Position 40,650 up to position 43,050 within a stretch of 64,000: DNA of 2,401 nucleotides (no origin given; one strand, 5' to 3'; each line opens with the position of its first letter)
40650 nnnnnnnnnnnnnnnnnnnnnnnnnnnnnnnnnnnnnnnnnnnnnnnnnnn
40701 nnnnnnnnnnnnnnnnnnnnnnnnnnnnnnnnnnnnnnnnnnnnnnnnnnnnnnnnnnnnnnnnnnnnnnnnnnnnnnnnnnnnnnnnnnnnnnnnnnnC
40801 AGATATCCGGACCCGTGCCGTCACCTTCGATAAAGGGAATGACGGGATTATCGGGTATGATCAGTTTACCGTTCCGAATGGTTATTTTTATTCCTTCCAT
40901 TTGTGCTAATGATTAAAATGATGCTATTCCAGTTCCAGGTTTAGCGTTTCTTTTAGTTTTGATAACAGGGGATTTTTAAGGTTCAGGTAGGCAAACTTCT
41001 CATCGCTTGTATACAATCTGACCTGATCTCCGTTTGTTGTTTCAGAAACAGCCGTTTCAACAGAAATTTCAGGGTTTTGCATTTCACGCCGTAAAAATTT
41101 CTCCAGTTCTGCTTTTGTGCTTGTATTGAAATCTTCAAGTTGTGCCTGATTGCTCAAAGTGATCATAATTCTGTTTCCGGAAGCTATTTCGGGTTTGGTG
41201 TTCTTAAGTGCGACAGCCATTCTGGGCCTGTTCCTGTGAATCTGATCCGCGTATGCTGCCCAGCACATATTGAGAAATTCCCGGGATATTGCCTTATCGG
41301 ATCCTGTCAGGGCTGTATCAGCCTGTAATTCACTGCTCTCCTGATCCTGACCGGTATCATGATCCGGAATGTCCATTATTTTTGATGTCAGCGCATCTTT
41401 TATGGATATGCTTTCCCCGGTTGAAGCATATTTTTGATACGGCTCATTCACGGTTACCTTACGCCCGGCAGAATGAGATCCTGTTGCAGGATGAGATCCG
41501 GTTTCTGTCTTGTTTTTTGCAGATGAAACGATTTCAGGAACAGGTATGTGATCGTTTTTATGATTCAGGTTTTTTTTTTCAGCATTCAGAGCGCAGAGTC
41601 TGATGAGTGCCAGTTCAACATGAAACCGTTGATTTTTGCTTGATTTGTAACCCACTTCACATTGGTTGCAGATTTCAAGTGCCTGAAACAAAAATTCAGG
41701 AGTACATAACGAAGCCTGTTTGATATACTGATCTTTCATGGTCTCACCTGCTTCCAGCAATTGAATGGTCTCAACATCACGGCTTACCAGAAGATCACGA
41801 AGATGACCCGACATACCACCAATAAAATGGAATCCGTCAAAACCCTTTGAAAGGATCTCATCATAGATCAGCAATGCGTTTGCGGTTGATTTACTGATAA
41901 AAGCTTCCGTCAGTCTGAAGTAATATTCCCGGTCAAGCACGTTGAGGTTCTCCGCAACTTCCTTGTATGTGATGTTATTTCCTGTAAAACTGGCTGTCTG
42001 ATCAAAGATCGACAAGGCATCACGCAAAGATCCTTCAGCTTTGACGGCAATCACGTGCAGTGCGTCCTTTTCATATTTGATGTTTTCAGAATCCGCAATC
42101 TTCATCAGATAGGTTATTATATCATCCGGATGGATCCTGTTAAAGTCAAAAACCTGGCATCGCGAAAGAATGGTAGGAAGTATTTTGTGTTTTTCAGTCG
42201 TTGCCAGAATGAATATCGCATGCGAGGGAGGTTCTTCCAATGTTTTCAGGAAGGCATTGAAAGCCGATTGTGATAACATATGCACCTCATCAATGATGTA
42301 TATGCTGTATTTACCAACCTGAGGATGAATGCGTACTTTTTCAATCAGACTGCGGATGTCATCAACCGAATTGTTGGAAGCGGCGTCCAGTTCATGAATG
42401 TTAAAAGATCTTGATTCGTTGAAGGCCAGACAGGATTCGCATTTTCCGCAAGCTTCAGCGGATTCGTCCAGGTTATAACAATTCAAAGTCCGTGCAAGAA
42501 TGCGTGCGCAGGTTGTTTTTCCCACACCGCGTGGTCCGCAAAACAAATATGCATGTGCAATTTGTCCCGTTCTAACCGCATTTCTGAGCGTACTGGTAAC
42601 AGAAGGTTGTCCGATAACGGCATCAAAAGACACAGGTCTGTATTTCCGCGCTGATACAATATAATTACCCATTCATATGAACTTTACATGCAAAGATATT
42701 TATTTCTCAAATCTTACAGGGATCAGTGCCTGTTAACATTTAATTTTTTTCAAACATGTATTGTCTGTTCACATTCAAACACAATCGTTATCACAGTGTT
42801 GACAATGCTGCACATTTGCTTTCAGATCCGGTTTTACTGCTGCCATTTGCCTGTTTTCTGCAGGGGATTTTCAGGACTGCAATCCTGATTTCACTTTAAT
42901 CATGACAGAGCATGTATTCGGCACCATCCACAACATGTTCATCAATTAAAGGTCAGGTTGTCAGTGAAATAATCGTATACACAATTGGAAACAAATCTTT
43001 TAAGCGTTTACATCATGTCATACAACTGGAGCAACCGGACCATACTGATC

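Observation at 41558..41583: A10 slippery run in dnaX with stops in both alternate frames; possible gamma/tau recoding site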

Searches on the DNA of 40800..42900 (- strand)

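Call 49: search_rna_families(source=window, start=40800, end=42900, threshold=evalue, max_evalue=1)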
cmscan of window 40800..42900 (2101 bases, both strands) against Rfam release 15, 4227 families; matches with E-value up to 1: 0.
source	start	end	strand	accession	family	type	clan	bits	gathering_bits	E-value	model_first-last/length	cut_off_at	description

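Call 53: search_rna_families(source=L120, threshold=evalue, max_evalue=1, show_alignments=1)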
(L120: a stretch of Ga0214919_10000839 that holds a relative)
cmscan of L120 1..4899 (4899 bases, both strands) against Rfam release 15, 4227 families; matches with E-value up to 1: 0.
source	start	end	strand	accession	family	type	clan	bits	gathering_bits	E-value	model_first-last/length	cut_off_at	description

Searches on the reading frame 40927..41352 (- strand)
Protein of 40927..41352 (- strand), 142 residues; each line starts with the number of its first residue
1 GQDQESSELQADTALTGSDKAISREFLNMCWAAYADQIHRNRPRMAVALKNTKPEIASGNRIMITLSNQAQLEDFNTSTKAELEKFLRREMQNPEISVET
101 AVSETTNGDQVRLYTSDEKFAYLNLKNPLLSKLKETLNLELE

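Call 66: search_protein_families(library=pfam, proteins=[window:40927-41352:-], max_evalue=10)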
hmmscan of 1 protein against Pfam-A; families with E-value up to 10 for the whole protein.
window:40927-41352:- (142 aa): 3 families
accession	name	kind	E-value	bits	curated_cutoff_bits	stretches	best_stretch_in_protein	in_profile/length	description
PF11490.13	DNA_pol3_a_NII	-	0.0019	18.5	26.3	1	37-104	9-74/117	DNA polymerase III polC-type N-terminus II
PF22566.2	UBA_8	-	0.0055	16.8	26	1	67-108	2-42/46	UBA-like domain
PF11324.13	DUF3126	-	0.026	14.8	25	1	82-119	4-38/63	Protein of unknown function (DUF3126)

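Call 67: search_solved_structures(query=window:40927-41352:-, max_evalue=10)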
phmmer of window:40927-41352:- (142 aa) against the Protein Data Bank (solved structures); distinct sequences matched with E-value up to 10: 316 (the best 60 are shown).
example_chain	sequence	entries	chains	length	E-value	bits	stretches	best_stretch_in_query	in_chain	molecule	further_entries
8jbg_B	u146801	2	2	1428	0.00082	22.7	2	17-70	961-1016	Neuromedin-K receptor (NK3R-pFastbac1) | NK3R-pFastbac1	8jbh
9vus_A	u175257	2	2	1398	0.00087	22.7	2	17-70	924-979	Soluble cytochrome b562,2-oxoglutarate receptor 1,Soluble cytochrome b562,2-oxoglutarate r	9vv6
9uu0_A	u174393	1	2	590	0.061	16.7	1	17-70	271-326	Maltose/maltodextrin-binding periplasmic protein,Bacteroides fragilis T6SS effector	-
4rg5_A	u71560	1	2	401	0.08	16.3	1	17-122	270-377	Maltose-binding periplasmic protein, Survival Motor Neuron protein chimera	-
9bcg_A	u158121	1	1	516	0.23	14.8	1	17-71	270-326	Maltose/maltodextrin-binding periplasmic protein,Induced myeloid leukemia cell differentia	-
4wgi_A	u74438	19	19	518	0.24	14.8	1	17-71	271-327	Maltose-binding periplasmic protein,Induced myeloid leukemia cell differentiation protein | MBP-MCL1 chimera protein | MBP-MCL1 chimera protein,Induced myeloid 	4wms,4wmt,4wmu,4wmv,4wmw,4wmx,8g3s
5lof_A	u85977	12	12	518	0.24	14.8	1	17-71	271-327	Maltose-binding periplasmic protein,Induced myeloid leukemia cell differentiation protein | Maltose/maltodextrin-binding periplasmic protein,Induced myeloid leu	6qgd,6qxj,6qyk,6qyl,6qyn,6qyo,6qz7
8zcs_A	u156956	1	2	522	0.25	14.7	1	17-71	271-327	Maltose/maltodextrin-binding periplasmic protein,Induced myeloid leukemia cell differentia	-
8ekx_A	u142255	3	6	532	0.26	14.7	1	17-71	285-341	Maltose/maltodextrin-binding periplasmic protein,Induced myeloid leukemia cell differentia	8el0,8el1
4pe2_A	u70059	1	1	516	0.35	14.3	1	17-71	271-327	Maltose ABC transporter periplasmic protein,Prepilin-type N-terminal cleavage/methylation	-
5gpq_A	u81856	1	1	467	0.35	14.3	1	17-70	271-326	Maltose-binding periplasmic protein,Apoptosis-associated speck-like protein containing a C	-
3j9p_D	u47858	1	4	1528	0.36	14.2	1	17-70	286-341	Maltose-binding periplasmic protein, Transient receptor potential cation channel subfamily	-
9cph_A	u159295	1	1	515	0.36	14.2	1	17-70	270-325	Induced myeloid leukemia cell differentiation protein Mcl-1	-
3ehu_A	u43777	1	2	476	0.37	14.2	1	17-71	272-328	FUSION PROTEIN OF CRFR1 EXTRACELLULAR DOMAIN AND MBP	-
9cpf_A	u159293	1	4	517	0.38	14.1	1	17-71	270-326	Induced myeloid leukemia cell differentiation protein Mcl-1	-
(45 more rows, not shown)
